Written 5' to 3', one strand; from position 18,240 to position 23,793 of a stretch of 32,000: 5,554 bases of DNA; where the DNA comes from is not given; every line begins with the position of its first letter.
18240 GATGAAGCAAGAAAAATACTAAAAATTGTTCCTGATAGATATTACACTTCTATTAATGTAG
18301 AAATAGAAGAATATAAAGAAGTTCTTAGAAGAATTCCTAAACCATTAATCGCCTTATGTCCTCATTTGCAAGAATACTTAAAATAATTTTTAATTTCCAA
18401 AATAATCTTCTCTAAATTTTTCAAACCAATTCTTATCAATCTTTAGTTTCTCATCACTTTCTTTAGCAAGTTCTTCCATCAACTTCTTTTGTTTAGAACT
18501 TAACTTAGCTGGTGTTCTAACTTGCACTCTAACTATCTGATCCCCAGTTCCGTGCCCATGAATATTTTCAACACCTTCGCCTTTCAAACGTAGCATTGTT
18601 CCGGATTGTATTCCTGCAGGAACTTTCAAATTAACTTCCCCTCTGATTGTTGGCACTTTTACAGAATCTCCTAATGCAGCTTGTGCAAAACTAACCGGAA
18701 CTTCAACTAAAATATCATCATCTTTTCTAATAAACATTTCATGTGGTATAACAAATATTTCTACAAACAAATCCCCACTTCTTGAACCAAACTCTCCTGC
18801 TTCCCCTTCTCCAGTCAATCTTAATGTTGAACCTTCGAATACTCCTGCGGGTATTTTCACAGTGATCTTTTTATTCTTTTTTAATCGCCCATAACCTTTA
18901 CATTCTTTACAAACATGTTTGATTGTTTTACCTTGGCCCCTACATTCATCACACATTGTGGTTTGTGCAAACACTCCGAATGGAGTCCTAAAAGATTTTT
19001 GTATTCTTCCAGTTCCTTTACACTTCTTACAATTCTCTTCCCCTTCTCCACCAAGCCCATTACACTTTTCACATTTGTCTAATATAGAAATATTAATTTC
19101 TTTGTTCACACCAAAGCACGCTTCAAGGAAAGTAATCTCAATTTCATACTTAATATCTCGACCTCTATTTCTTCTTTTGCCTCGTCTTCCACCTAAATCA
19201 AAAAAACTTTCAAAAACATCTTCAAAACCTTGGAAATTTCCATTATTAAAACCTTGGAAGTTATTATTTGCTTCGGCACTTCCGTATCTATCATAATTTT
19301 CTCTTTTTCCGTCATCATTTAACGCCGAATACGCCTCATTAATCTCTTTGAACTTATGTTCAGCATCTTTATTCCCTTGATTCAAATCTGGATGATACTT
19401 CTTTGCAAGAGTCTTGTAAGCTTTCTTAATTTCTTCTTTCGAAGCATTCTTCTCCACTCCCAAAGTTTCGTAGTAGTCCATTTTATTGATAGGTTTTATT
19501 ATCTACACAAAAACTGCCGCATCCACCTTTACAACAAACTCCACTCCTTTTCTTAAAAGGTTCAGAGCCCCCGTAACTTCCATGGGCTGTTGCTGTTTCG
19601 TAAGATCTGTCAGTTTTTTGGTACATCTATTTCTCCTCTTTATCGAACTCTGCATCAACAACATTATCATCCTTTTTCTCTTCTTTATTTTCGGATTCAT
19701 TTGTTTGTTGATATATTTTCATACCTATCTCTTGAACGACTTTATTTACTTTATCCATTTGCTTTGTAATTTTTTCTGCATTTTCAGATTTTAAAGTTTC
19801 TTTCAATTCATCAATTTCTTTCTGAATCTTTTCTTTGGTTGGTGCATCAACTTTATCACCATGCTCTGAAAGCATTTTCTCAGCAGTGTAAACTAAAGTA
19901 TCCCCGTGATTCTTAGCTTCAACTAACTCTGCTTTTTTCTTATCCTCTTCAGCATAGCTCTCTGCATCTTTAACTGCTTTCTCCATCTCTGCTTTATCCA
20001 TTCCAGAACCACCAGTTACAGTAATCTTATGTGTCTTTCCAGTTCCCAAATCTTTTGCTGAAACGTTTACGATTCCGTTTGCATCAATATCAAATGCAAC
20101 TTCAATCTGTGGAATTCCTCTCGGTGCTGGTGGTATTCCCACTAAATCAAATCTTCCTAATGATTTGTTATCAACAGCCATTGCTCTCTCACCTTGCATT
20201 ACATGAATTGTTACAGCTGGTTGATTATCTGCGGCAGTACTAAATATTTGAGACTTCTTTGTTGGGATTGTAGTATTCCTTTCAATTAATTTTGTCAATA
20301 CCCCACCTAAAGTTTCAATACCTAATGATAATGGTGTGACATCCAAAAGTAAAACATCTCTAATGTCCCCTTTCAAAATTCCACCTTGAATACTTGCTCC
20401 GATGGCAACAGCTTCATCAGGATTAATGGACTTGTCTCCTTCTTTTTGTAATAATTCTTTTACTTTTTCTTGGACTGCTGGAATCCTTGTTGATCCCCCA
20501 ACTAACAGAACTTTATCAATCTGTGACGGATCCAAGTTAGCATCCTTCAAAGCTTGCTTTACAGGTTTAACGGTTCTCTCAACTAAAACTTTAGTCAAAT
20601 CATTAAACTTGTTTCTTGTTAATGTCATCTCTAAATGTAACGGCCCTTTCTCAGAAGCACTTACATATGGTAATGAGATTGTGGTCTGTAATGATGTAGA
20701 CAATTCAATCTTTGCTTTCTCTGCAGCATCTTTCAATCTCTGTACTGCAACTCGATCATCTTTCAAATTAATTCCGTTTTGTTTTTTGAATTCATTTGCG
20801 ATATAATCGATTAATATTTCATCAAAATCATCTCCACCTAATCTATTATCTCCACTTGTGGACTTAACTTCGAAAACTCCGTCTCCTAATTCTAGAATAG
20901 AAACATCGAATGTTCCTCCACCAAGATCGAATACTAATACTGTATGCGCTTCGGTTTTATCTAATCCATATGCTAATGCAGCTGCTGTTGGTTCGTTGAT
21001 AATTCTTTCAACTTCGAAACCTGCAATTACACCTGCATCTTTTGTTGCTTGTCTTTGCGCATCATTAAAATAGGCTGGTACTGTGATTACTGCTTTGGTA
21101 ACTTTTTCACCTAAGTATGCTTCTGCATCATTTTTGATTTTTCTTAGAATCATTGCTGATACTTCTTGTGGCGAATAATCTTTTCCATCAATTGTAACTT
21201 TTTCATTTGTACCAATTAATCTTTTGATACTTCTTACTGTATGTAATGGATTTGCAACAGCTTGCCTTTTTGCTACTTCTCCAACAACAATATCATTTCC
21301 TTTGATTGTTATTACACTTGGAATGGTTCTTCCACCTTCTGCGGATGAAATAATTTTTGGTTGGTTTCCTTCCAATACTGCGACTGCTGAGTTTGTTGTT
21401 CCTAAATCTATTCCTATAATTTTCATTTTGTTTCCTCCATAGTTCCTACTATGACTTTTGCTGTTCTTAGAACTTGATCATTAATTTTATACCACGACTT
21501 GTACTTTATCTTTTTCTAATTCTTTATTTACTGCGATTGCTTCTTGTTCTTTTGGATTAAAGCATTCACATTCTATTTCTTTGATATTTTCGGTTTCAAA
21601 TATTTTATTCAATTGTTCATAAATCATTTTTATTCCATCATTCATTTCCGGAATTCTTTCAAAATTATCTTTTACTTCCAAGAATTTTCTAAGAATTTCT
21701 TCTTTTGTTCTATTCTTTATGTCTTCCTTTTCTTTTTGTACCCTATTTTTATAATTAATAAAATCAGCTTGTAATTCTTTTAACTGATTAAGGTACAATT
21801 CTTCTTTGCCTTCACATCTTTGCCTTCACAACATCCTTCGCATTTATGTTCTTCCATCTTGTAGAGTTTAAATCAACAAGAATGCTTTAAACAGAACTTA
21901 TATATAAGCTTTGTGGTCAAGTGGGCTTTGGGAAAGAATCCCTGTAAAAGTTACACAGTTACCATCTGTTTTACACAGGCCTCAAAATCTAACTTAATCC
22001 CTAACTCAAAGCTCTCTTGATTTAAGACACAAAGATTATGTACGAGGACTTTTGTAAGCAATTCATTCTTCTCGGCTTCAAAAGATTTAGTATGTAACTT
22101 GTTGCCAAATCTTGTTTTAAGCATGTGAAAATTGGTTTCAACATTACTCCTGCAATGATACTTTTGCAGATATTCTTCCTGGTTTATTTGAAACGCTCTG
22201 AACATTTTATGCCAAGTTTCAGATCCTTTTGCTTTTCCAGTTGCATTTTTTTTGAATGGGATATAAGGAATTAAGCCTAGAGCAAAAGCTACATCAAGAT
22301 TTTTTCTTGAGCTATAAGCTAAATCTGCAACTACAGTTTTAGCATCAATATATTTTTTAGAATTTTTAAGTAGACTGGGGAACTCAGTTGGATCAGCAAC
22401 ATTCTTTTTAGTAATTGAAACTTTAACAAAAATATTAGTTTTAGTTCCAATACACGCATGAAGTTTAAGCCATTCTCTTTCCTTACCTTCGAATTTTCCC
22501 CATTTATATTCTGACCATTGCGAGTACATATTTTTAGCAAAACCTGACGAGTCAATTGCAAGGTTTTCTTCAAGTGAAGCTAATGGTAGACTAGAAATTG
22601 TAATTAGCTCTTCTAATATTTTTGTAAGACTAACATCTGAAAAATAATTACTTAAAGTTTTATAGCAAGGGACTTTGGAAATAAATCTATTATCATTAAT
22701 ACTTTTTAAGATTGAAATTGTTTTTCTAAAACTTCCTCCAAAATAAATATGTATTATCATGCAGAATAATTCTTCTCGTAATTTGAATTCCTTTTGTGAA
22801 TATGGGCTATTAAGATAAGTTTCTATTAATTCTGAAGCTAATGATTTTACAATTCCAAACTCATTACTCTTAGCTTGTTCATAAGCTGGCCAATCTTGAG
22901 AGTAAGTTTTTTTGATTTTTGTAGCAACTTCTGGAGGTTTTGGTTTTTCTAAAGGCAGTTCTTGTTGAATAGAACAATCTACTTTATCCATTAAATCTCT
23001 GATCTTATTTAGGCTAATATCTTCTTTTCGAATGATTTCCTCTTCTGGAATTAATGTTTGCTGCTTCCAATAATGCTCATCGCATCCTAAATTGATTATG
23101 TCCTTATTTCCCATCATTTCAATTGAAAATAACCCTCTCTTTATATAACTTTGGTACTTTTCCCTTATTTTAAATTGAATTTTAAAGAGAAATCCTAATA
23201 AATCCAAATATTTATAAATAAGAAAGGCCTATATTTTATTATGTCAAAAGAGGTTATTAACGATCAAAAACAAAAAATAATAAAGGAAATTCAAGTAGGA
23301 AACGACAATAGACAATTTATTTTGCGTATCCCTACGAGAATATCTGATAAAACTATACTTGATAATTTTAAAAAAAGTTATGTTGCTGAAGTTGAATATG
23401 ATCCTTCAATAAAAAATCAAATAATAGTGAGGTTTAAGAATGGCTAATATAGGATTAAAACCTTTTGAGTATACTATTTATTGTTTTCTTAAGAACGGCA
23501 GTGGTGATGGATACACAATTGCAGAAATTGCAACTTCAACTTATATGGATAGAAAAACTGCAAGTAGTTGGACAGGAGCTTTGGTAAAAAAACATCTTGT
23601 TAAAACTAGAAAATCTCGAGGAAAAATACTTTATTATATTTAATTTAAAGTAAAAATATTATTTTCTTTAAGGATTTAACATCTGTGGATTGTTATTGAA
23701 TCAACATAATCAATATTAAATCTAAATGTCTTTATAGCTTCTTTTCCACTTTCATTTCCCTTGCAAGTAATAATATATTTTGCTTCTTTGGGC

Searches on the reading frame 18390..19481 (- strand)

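Call 50: search_protein_families(library=pfam, proteins=[window:18390-19481:-], max_evalue=0.001)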
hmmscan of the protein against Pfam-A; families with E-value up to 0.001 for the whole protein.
window:18390-19481:- (363 aa): 4 families
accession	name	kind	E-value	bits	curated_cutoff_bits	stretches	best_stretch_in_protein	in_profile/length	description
PF01556.23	DnaJ_C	-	1e-47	162.4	26.6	1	110-324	1-152/152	DnaJ C terminal domain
PF00226.36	DnaJ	-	1.1e-26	93.2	27.8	1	2-64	1-63/63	DnaJ domain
PF00684.25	DnaJ_CXXCXGXG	-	7.9e-14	52.1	32.7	1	137-197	1-64/65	DnaJ central domain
PF16685.11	zf-RING_10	-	0.00052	20.5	31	1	172-210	21-59/70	zinc RING finger of MSL2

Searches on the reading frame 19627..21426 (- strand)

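Call 17: search_protein_families(library=pfam, proteins=[window:19627-21426:-], max_evalue=0.01)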
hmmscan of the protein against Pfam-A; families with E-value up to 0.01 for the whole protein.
window:19627-21426:- (599 aa): 2 families
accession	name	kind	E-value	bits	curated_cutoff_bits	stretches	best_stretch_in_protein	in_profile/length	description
PF00012.26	HSP70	-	6.6e-240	797.8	20.6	2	76-573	100-599/599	Hsp70 protein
PF06723.19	MreB_Mbl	-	2.5e-18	66.5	27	1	3-345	3-316/327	MreB/Mbl protein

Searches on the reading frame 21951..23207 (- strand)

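Call 17: search_protein_families(library=pfam, proteins=[window:21951-23207:-], max_evalue=0.01)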
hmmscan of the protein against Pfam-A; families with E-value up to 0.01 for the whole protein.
window:21951-23207:- (418 aa): 1 family
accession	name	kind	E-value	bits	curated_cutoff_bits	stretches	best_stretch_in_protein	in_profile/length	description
PF01609.27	DDE_Tnp_1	-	5.4e-24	85.5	23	1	215-392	6-200/200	Transposase DDE domain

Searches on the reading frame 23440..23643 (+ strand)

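Call 17: search_protein_families(library=pfam, proteins=[window:23440-23643:+], max_evalue=0.01)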
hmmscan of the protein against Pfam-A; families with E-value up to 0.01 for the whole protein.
window:23440-23643:+ (67 aa): 2 families
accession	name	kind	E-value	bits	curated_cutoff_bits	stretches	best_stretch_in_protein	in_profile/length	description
PF01978.25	TrmB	-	0.0021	18.3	25.6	1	2-65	2-62/68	Sugar-specific transcriptional regulator TrmB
PF13730.12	HTH_36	-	0.0031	17.7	25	1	6-53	3-54/55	Helix-turn-helix domain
